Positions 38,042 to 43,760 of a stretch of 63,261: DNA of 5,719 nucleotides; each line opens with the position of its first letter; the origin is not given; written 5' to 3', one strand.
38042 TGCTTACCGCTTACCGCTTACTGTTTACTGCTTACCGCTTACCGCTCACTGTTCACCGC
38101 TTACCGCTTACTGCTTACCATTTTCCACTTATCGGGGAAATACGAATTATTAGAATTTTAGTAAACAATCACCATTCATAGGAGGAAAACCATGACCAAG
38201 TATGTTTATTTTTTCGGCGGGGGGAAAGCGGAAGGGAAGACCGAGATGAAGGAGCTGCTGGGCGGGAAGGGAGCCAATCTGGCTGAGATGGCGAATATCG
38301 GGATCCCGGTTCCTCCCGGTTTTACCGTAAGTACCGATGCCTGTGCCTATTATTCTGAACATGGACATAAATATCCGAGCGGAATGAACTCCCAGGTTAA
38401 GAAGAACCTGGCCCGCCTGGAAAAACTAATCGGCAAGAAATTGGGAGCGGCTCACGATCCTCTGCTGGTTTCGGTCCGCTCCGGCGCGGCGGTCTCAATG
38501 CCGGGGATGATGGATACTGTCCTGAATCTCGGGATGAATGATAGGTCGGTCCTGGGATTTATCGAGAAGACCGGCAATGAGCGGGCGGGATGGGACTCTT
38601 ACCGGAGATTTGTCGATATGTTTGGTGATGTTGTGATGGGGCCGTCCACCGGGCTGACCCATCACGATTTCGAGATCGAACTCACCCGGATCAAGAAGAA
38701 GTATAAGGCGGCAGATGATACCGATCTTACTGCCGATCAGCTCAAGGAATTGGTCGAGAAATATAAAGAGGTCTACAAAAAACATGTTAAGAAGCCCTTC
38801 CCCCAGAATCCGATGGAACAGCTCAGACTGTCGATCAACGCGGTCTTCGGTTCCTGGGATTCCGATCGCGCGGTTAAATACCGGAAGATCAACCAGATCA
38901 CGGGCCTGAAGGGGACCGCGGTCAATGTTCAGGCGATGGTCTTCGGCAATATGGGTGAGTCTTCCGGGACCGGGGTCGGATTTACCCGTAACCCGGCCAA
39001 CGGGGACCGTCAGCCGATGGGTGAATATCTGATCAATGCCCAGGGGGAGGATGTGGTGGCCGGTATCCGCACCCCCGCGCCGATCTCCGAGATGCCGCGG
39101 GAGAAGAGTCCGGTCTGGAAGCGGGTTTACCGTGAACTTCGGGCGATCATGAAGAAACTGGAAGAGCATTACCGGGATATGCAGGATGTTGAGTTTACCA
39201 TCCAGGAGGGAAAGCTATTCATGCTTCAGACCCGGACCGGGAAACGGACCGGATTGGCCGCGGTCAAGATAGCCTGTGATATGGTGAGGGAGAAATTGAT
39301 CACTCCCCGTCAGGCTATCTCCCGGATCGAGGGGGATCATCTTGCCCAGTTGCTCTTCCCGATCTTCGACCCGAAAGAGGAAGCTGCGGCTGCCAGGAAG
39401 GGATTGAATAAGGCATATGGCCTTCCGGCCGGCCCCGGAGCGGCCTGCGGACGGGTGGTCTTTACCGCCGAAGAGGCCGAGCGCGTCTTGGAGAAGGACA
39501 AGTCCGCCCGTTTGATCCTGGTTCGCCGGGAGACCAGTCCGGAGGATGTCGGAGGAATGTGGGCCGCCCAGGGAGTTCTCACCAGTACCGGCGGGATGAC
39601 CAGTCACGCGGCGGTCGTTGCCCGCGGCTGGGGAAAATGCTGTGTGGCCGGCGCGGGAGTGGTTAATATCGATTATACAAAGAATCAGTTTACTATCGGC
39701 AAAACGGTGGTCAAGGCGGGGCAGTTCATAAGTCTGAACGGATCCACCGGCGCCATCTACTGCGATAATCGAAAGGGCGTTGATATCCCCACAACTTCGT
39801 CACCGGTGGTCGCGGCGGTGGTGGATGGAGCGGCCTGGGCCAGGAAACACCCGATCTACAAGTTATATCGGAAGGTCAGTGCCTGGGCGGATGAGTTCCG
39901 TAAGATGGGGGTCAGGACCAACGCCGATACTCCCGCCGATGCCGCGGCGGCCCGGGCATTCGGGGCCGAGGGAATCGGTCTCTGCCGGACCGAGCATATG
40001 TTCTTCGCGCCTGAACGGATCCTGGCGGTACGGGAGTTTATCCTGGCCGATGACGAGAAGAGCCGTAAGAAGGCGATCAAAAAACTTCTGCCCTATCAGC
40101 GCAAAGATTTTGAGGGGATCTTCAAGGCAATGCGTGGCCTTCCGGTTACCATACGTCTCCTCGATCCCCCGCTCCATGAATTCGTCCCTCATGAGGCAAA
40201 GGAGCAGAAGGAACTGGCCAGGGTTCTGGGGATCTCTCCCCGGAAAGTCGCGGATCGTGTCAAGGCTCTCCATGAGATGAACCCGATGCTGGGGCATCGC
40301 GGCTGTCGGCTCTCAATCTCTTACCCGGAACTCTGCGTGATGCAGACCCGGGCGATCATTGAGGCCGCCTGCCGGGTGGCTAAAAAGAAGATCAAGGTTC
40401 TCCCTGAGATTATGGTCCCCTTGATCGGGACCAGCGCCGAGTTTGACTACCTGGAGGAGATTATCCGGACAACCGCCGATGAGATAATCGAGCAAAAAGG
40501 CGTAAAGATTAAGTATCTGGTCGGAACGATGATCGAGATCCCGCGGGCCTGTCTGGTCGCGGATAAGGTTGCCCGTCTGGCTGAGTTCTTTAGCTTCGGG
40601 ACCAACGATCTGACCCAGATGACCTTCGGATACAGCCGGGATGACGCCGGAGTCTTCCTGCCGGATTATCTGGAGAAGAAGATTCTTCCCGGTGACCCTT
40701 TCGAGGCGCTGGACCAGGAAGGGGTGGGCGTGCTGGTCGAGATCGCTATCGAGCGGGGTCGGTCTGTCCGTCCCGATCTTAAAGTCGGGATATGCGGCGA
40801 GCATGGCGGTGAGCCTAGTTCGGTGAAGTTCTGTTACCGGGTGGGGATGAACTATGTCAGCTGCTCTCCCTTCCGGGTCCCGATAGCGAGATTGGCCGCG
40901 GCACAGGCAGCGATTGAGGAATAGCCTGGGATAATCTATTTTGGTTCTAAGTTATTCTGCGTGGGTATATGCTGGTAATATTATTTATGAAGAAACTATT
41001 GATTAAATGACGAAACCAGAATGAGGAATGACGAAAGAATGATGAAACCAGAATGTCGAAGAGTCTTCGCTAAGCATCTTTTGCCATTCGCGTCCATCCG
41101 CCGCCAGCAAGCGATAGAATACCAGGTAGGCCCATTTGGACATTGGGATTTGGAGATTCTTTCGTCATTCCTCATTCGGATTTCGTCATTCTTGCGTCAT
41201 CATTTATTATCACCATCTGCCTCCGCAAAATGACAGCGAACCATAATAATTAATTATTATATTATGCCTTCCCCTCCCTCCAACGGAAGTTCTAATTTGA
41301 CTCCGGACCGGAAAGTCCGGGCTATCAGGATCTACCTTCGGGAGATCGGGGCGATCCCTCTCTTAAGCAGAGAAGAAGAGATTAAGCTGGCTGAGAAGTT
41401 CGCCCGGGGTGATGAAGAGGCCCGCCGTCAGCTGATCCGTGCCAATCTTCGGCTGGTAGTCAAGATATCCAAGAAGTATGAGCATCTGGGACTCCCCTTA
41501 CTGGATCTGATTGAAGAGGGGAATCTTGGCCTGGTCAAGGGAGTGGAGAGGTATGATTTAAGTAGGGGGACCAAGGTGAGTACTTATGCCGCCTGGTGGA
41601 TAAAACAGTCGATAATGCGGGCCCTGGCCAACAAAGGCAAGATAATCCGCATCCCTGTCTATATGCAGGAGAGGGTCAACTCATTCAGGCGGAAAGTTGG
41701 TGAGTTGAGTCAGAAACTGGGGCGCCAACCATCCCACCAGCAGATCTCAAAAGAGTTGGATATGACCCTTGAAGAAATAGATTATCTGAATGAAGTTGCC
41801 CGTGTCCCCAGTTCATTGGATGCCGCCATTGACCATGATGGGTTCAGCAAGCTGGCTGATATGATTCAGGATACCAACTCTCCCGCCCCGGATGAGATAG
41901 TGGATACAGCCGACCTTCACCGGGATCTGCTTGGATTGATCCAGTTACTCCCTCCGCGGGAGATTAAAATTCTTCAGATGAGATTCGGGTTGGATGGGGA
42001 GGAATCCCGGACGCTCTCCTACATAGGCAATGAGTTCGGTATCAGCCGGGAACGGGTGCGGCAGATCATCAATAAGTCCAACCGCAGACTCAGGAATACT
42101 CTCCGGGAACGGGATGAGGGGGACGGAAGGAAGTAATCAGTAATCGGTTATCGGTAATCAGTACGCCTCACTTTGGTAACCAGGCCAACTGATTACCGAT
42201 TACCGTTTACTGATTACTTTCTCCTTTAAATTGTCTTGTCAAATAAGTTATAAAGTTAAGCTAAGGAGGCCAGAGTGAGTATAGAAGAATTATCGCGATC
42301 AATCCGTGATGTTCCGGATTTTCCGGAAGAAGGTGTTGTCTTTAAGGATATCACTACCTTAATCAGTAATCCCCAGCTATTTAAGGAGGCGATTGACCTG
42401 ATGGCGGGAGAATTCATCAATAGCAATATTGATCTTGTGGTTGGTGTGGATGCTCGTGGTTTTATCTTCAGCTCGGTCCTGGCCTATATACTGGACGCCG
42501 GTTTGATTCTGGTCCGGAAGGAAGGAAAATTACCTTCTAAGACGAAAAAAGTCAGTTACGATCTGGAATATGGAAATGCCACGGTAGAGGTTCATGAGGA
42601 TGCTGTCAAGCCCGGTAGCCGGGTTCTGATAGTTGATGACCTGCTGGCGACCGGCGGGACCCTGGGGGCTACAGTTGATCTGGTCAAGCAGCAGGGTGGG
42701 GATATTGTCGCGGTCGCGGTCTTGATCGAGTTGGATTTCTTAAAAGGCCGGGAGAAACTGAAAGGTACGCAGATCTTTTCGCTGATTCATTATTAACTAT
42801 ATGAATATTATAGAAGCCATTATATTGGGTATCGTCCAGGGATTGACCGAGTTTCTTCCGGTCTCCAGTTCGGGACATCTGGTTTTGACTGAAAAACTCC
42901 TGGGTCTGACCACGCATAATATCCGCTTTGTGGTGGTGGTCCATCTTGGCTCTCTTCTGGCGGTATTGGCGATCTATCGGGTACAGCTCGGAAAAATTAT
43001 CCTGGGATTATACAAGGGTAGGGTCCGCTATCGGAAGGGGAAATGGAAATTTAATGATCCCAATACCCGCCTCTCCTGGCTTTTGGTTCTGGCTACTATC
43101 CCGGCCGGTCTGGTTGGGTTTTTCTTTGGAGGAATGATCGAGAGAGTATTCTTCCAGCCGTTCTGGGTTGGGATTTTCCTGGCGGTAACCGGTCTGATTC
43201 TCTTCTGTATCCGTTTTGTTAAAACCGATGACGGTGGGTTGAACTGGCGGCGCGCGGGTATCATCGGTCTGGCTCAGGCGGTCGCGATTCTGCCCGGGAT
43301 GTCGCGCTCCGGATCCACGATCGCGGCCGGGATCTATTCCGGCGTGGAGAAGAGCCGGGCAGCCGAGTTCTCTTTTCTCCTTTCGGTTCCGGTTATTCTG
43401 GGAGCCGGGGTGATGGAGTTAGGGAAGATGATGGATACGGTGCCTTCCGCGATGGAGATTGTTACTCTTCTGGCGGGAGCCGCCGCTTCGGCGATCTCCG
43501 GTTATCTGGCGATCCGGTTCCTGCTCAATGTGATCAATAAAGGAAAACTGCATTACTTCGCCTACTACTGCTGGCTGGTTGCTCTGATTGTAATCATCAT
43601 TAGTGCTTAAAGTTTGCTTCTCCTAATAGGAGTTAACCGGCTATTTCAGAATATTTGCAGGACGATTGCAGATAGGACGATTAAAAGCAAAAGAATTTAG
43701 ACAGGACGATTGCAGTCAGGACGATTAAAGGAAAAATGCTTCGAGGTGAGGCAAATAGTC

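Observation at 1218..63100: Modular 'word-palindromes' fill almost every intergenic gap (families A-L plus shared modules)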

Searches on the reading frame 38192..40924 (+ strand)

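Call 26: search_protein_families(library=ncbifam, max_evalue=1e-25, proteins=[window:38192-40924:+])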
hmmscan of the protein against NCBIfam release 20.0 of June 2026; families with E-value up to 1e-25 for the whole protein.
window:38192-40924:+ (910 aa): 5 families
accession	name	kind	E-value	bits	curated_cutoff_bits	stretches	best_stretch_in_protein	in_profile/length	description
TIGR01828.1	pyru_phos_dikin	equivalog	0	1302.8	843.45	1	3-908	2-865/865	pyruvate, phosphate dikinase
NF004531.0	PRK05878.1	equivalog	1.1e-137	459.8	456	1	16-491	19-435/534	pyruvate, phosphate dikinase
NF005057.0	PRK06464.1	equivalog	1.8e-61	208.2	598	1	314-898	297-780/798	phosphoenolpyruvate synthase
TIGR01418.1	PEP_synth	equivalog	5.1e-53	180.5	739.75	1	408-896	354-772/784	pyruvate, water dikinase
TIGR01417.1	PTS_I_fam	equivalog_domain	7.6e-36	123.7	341.7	1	668-908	322-541/565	phosphoenolpyruvate--protein phosphotransferase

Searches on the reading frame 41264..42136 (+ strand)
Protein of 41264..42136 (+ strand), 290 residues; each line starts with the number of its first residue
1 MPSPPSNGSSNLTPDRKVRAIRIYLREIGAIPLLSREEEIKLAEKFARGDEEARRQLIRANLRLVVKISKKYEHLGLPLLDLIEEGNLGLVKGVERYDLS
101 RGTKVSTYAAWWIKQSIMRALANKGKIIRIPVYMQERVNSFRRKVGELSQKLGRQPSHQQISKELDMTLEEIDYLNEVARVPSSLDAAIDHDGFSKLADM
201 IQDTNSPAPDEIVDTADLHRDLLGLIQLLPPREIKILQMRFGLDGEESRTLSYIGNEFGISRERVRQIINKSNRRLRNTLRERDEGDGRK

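Call 26: search_protein_families(library=ncbifam, max_evalue=1e-25, proteins=[window:41264-42136:+])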
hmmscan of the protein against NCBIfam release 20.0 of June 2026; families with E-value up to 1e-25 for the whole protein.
window:41264-42136:+ (290 aa): 32 families (the best 25 are shown)
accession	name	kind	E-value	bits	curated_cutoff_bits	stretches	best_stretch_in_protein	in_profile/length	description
NF006666.0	PRK09210.1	equivalog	3.2e-82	276.8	572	1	20-283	100-363/370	RNA polymerase sigma factor RpoD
NF004208.0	PRK05658.1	equivalog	3.4e-82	277.4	555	1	51-281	391-621/631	RNA polymerase sigma factor RpoD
TIGR02394.1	rpoS_proteo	equivalog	2.5e-80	270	378.7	1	15-283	9-277/285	RNA polymerase sigma factor RpoS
TIGR02997.1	Sig70-cyanoRpoD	subfamily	2.9e-80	269.7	384.5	1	51-277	73-298/298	RNA polymerase sigma factor, RpoD/SigA family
NF004207.0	PRK05657.1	equivalog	2.8e-78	263.6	394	1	14-283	51-320/329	RNA polymerase sigma factor RpoS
NF041931.2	MzaA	equivalog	6.5e-73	246.7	800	1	48-282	471-707/726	MZA anti-phage system associated sigma-70 family RNA polymerase sigma factor MzaA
TIGR02393.1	RpoD_Cterm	equivalog_domain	6.8e-73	245.2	354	1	53-283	1-231/238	RNA polymerase sigma factor RpoD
NF005920.0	PRK07921.1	subfamily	2.5e-72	243.6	464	1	47-281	85-319/328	RNA polymerase sigma factor SigB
NF004561.0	PRK05901.1-3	equivalog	2.6e-70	238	582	1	48-281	295-528/537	RNA polymerase sigma factor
NF005643.0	PRK07406.1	equivalog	3.3e-70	237.1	500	1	51-281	159-388/397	RNA polymerase sigma factor RpoD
NF004560.0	PRK05901.1-1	equivalog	2.7e-67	228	711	1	47-281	273-507/516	RNA polymerase sigma factor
NF005642.0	PRK07405.1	subfamily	3.8e-65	220.2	524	1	50-279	80-308/318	RNA polymerase sigma factor SigD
NF004615.0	PRK05949.1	subfamily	1.6e-64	217.9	530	1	44-278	84-316/327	RNA polymerase sigma factor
NF005785.0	PRK07598.1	equivalog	3e-64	217.4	554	1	48-281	171-403/415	RNA polymerase sigma factor SigC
NF004562.0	PRK05901.1-4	equivalog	6.6e-63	213.1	779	1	45-283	309-547/571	RNA polymerase sigma factor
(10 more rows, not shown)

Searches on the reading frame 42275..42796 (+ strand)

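Call 27: search_protein_families(library=ncbifam, max_evalue=1e-25, proteins=[window:42275-42796:+])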
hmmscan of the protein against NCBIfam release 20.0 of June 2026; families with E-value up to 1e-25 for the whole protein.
window:42275-42796:+ (173 aa): 6 families
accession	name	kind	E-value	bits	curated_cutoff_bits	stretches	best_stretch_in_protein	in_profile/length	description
NF002636.0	PRK02304.1-5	equivalog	8.4e-68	227.3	125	1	4-173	7-176/176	adenine phosphoribosyltransferase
TIGR01090.1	apt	equivalog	3.2e-65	219.3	185.85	1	6-173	1-169/169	adenine phosphoribosyltransferase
NF002634.0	PRK02304.1-3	equivalog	1.8e-63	213.5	170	1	4-172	8-178/182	adenine phosphoribosyltransferase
NF002633.0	PRK02304.1-2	equivalog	1.6e-62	210.4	224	1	5-173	2-170/172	adenine phosphoribosyltransferase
NF002632.0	PRK02304.1-1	equivalog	1.5e-55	187.7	243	1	4-171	9-178/183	adenine phosphoribosyltransferase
NF009211.0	PRK12560.1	equivalog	5e-33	114.5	188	1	3-173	3-176/187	adenine phosphoribosyltransferase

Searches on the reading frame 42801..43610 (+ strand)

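Call 27: search_protein_families(library=ncbifam, max_evalue=1e-25, proteins=[window:42801-43610:+])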
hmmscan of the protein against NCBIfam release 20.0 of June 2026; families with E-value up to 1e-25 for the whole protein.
window:42801-43610:+ (269 aa): 11 families
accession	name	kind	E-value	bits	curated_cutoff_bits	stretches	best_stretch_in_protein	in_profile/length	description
NF001393.0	PRK00281.2-4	equivalog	3.1e-61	207.2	284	1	1-266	1-262/266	undecaprenyl-diphosphate phosphatase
TIGR00753.1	undec_PP_bacA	equivalog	8.1e-61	205.9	217.5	1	6-260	1-254/255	undecaprenyl-diphosphatase UppP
NF001390.0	PRK00281.1-4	equivalog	2.2e-59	201.2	260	1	1-267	4-265/272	undecaprenyl-diphosphate phosphatase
NF001389.0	PRK00281.1-2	equivalog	3.1e-57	194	262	1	2-267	5-263/272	undecaprenyl-diphosphate phosphatase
NF001392.0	PRK00281.2-1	equivalog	3.3e-53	181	308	1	1-267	5-271/280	undecaprenyl-diphosphate phosphatase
NF001397.0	PRK00281.3-4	equivalog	4.5e-51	174.1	363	1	1-267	1-277/281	undecaprenyl-diphosphate phosphatase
NF001388.0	PRK00281.1-1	equivalog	2.2e-49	168.5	362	1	2-267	6-271/273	undecaprenyl-diphosphate phosphatase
NF001394.0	PRK00281.2-5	equivalog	6.1e-49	167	311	1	2-265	7-272/281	undecaprenyl-diphosphate phosphatase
NF001395.0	PRK00281.3-1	equivalog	3e-46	158.2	394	1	147-265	183-300/306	undecaprenyl-diphosphate phosphatase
NF001391.0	PRK00281.1-5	equivalog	2.1e-43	148.7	293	1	1-268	4-273/279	undecaprenyl-diphosphate phosphatase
NF001396.0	PRK00281.3-3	equivalog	3.5e-37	128.7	382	1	2-266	3-262/264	undecaprenyl-diphosphate phosphatase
